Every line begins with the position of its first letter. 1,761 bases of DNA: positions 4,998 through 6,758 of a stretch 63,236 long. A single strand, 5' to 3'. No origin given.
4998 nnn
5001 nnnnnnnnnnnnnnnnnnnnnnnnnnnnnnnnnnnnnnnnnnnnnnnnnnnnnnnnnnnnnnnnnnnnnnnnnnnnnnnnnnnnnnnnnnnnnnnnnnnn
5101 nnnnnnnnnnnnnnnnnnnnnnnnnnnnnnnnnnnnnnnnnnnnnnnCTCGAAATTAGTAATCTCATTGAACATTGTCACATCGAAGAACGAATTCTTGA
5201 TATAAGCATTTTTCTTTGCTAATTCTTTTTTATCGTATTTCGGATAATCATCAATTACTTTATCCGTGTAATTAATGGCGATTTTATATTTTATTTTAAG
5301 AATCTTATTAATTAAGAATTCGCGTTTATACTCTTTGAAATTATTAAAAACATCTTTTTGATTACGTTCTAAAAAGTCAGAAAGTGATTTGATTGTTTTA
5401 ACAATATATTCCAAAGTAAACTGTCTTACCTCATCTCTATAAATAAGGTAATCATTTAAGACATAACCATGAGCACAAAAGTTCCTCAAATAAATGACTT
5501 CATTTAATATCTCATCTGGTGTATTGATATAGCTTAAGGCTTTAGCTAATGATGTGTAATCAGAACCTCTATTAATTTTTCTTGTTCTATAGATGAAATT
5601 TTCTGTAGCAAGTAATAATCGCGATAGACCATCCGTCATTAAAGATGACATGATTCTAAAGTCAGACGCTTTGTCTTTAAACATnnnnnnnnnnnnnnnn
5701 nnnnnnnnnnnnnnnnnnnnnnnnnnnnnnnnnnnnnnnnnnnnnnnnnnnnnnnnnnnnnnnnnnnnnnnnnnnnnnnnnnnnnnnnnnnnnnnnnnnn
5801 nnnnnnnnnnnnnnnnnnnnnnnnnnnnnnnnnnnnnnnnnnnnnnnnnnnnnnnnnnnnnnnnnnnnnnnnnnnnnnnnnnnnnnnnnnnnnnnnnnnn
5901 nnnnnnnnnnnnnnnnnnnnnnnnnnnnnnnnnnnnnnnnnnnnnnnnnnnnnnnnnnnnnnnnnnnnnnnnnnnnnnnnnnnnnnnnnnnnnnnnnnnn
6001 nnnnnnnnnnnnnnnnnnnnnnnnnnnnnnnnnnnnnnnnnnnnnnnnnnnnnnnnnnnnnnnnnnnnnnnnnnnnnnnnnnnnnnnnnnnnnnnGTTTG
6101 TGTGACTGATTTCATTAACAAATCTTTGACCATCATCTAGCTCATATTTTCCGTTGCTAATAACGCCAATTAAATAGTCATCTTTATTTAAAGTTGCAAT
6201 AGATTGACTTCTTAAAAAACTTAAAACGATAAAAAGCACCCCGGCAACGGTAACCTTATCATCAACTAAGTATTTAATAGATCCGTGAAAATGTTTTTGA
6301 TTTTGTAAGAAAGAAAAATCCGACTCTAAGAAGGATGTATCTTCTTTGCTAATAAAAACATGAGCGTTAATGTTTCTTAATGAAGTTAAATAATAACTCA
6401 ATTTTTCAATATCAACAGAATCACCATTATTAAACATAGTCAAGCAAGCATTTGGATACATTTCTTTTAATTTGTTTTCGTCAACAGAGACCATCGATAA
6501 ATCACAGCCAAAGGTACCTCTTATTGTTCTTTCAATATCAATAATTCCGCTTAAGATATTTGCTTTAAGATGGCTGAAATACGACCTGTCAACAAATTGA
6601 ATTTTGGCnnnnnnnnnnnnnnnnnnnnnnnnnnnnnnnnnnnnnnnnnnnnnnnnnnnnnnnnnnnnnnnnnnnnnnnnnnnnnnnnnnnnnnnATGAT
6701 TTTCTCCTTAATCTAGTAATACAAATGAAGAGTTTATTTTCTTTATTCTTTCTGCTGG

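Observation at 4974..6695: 573-aa protein with two RNxxAH HEPN motifs: a compact Cas13-like dual-HEPN layout with no CRISPR array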

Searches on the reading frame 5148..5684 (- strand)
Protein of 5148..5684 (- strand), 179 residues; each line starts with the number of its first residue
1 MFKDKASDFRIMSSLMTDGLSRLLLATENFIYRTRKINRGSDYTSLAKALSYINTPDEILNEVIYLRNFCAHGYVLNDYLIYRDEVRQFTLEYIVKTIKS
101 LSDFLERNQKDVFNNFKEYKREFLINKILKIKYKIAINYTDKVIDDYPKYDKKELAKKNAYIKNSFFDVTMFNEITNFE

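Call 84: predict_structure(alignment_id=A4)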
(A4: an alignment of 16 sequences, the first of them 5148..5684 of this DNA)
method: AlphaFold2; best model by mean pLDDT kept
length: 179 residues; sequences in the alignment: 16
mean_pLDDT: 85.5   pTM: 0.80
mean pLDDT of the five models: 85.5, 85.4, 85.2, 83.4, 82.3
residues with pLDDT >= 90: 84; 70-90: 84; 50-70: 7; < 50: 4
segments of 3 or more residues with pLDDT < 50: 1-3
pLDDT, mean of each block of 10 residues (from residue 1): 62 90 95 84 87 95 94 89 87 94 96 94 87 74 82 76 75 73
secondary structure, 60 per line:
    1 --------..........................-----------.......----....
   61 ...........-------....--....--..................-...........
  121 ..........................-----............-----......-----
elements in order: H9-34 H46-52 H57-71 E79-82 E85-88 H91-108 H110-146 H152-163 H169-174

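Call 86: fold_search(model_id=the predicted structure, library=pdb)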
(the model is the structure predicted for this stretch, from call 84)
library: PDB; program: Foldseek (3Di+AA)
matches with E <= 10: 208; with E <= 0.001: 0
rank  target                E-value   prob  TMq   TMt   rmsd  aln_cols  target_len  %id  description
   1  8i9l_C                8.7e-01  0.15  0.23  0.18  15.2       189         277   10  Structure of C3a-C3aR-Go complex (Composite map) (released 2023-10-18)
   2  6u8t_B                9.6e-01  0.13  0.15  0.13  13.6       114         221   10  Crystal structure of YopT domain of Pasteurella Multocida PfhB2-toxin (released 2020-09-09)
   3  8j6d_C                1.4e+00  0.12  0.23  0.17  14.8       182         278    8  Structure of EP141-C3aR-Go complex (released 2023-10-18)
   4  6qb5_D                1.8e+00  0.10  0.22  0.14  13.7       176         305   12  Crystal structure of the N-terminal region of human cohesin subunit STAG1 (released 2019-02-06)
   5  7ykd_A                1.9e+00  0.08  0.23  0.17  14.1       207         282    9  Cryo-EM structure of the human chemerin receptor 1 complex with the C-terminal nonapeptide of chemerin (released 2023-04-19)
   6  8z7a_G                2.0e+00  0.07  0.19  0.15  16.9       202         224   14  Open Barrel Structure of Translin from Trichoderma virens (released 2025-04-23)
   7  5mwn_A                2.4e+00  0.18  0.26  0.17   7.2       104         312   15  Structure of the EAEC T6SS component TssK N-terminal domain in complex with llama nanobodies nbK18 and nbK27 (released 2017-06-28)
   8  2afc_A                2.4e+00  0.07  0.13  0.15  10.9       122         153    9  X-Ray Crystal Structure of Protein Q8A8B0 from Bacteroides thetaiotaomicron. Northeast Structural Genomics Consortium  (released 2005-08-02)
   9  8hqc_A                2.4e+00  0.06  0.23  0.17  16.0       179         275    9  Structure of a GPCR-G protein in complex with a natural peptide agonist (released 2023-10-18)
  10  8a7h_A                2.5e+00  0.08  0.19  0.11  19.4       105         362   20  Crystal structure of a chimeric LOV-Histidine kinase SB2F1-I66R mutant (light state; asymmetrical variant, trigonal fo (released 2024-01-10)
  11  9kzk_E                2.5e+00  0.07  0.20  0.15  15.2       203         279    9  Structure of mouse C3a bound mouse C3aR in complex with Go (released 2025-11-26)
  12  3whm_B                2.6e+00  0.08  0.22  0.25  11.5       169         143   13  Structure of Hemoglobin Complex with 18-crown-6 (released 2014-10-15)
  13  7qfx_C                2.6e+00  0.06  0.12  0.06  12.2        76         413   16  Crystal structure of Old Yellow Enzyme AnOYE8 from Aspergillus niger (released 2022-04-20)
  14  4cyb_A                2.8e+00  0.08  0.23  0.24  17.7       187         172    9  DpsC from Streptomyces coelicolor (released 2014-06-25)
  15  2chp_C                2.8e+00  0.07  0.20  0.23  15.7       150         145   13  Crystal structure of the dodecameric ferritin MrgA from B. subtilis 168 (released 2007-04-03)
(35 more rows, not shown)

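Call 87: search_protein_families(library=pfam, alignment_id=A4, max_evalue=10)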
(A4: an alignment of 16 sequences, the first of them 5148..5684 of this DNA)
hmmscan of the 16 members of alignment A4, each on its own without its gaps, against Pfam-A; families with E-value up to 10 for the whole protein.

A. member 1, window:5148-5684:- (179 aa): 1 family
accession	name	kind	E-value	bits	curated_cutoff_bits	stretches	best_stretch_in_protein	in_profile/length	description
PF01934.22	HepT-like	-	0.056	13.6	23.5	1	55-88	75-108/120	Ribonuclease HepT-like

B. families by the number of members that match (of 16 scanned): 13 families
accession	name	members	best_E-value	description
PF01934.22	HepT-like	6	0.0012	Ribonuclease HepT-like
PF24608.2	PDDEXK_15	2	0.12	Phage putative PDDEXK endonuclease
PF07751.16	Abi_2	1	0.0094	Abi-like protein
PF16802.11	DUF5070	1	0.03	Domain of unknown function (DUF5070)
PF12668.12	DUF3791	1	0.037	Protein of unknown function (DUF3791)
PF08454.17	RIH_assoc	1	0.058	RyR and IP3R Homology associated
PF10957.13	Spore_Cse60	1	0.063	Sporulation protein Cse60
PF11506.14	DUF3217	1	0.065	Protein of unknown function (DUF3217)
PF21718.4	KH_DTX3L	1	0.071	DTX3L, KH-like domain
PF14225.11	MOR2-PAG1_C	1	0.098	Cell morphogenesis C-terminal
PF02961.22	SAM_BAF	1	0.12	Barrier to autointegration factor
PF23097.1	NOL10_2nd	1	0.75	Nucleolar protein 10-like, second domain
PF02249.22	MCR_alpha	1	1.1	Methyl-coenzyme M reductase alpha subunit, C-terminal domain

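Call 99: search_solved_structures(query=A4, max_evalue=10, show_alignments=4)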
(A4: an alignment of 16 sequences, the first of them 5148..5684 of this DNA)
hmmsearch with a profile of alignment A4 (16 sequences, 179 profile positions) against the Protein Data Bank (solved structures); distinct sequences matched with E-value up to 10: 1.
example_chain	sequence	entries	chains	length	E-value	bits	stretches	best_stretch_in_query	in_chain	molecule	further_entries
1nxm_A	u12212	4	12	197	0.027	17.6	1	40-98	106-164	dTDP-6-deoxy-D-xylo-4-hexulose 3,5-epimerase | DTDP-4-DEHYDRORHAMNOSE 3,5-EPIMERASE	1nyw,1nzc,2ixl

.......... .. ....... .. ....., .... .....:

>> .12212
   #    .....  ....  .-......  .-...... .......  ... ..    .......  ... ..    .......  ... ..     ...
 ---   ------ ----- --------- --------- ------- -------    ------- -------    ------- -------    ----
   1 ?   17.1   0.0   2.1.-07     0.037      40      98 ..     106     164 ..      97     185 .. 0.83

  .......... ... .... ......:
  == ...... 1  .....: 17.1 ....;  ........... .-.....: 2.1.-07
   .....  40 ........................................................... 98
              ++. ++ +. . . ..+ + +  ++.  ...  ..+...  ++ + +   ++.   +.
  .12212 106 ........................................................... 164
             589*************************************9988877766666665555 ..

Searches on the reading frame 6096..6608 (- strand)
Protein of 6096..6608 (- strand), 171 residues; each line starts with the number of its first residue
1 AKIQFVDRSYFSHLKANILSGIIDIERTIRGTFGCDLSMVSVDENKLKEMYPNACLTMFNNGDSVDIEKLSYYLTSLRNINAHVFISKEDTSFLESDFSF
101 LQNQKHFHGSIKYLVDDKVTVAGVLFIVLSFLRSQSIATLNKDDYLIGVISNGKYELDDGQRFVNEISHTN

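Call 90: search_protein_families(library=pfam, alignment_id=A5, max_evalue=10)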
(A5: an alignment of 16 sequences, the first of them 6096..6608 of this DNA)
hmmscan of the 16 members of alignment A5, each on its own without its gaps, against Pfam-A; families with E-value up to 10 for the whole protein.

A. member 1, window:6096-6608:- (171 aa): 2 families
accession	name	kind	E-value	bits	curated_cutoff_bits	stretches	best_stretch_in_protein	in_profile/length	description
PF18360.6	hnRNP_Q_AcD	-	0.034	14.7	26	1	122-152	38-68/70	Heterogeneous nuclear ribonucleoprotein Q acidic domain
PF11468.13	PTase_Orf2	-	0.052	13.4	22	1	32-83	180-231/287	Aromatic prenyltransferase Orf2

B. families by the number of members that match (of 16 scanned): 11 families
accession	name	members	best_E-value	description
PF11468.13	PTase_Orf2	2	0.027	Aromatic prenyltransferase Orf2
PF14060.11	DUF4252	1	0.00017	Domain of unknown function (DUF4252)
PF13087.12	AAA_12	1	0.024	AAA domain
PF18360.6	hnRNP_Q_AcD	1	0.034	Heterogeneous nuclear ribonucleoprotein Q acidic domain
PF17814.7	LisH_TPL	1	0.04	LisH-like dimerisation domain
PF11628.13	TCR_zetazeta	1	0.059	T-cell surface glycoprotein CD3 zeta chain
PF24833.1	Rhabdo_glycop_CD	1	0.071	Rhabdovirus spike glycoprotein G central domain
PF19414.4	Astro_p19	1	0.076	Astrovirus p19 protein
PF09949.15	APP1_cat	1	0.15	Phosphatidate phosphatase APP1, catalytic domain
PF05673.19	DUF815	1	0.16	Protein of unknown function (DUF815)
PF11394.13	Tla3_N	1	0.26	Type VI lipase adapter protein Tla3, N-terminal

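Call 100: search_solved_structures(query=A5, max_evalue=10, show_alignments=3)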
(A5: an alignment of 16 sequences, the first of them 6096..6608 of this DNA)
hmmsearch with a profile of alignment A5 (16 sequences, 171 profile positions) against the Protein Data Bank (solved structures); distinct sequences matched with E-value up to 10: 0.
